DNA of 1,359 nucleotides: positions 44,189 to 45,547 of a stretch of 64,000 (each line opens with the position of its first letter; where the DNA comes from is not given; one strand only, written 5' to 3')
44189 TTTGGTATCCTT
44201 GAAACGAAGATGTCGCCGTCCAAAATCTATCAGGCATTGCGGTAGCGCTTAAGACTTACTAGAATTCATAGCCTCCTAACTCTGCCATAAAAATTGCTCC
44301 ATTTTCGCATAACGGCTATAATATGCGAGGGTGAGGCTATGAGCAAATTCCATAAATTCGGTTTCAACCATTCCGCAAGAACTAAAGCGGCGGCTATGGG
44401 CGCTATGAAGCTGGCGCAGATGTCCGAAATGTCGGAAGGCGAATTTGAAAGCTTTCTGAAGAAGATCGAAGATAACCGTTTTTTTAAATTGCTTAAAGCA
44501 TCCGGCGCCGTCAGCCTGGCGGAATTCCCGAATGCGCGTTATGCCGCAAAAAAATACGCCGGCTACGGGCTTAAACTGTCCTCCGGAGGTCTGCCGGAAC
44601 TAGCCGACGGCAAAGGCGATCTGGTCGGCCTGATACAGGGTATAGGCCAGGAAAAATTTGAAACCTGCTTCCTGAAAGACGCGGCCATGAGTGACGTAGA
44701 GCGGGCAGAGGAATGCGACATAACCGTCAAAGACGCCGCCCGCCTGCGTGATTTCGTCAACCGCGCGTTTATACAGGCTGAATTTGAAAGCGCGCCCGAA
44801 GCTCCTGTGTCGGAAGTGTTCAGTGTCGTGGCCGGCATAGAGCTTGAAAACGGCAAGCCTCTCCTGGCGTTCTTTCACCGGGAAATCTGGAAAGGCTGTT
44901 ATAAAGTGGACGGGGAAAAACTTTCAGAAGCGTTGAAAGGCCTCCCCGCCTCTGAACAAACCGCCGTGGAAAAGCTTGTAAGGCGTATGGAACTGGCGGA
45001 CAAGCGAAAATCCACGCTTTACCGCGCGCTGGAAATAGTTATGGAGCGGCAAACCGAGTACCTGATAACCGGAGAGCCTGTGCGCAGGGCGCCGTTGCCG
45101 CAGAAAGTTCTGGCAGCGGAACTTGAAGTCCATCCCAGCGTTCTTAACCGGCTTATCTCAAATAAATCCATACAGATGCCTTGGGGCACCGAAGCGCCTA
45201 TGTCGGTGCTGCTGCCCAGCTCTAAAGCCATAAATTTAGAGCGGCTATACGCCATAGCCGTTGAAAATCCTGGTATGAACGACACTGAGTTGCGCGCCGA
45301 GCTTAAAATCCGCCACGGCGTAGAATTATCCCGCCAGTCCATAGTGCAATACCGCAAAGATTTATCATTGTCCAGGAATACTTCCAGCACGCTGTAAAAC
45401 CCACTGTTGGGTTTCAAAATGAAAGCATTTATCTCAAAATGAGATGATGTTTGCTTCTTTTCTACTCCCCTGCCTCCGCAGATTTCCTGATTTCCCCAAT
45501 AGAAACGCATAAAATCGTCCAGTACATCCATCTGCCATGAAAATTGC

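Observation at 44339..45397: Short sigma-54-like protein with an altered RpoN box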

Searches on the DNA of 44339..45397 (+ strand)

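Call 114: search_rna_families(source=L141, start=11000, end=11500, threshold=evalue, max_evalue=1)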
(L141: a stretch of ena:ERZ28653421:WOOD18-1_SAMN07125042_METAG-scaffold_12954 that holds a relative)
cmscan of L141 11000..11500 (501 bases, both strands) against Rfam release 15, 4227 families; matches with E-value up to 1: 3.
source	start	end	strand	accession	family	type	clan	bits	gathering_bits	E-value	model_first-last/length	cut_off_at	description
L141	11191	11261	+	RF03165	2dG-II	Cis-reg; riboswitch;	CL00123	80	60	3.5e-21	1-71/71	no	2dG-II purine riboswitch aptamer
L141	11419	11499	+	RF00912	mir-877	Gene; miRNA;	-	20.5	47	0.19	1-86/86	no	mir-877 microRNA precursor family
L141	11035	11069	+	RF02133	HOXB13-AS1_2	Gene; lncRNA;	-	14.4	40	0.7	47-81/81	no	HOXB13 antisense RNA 1 conserved region 2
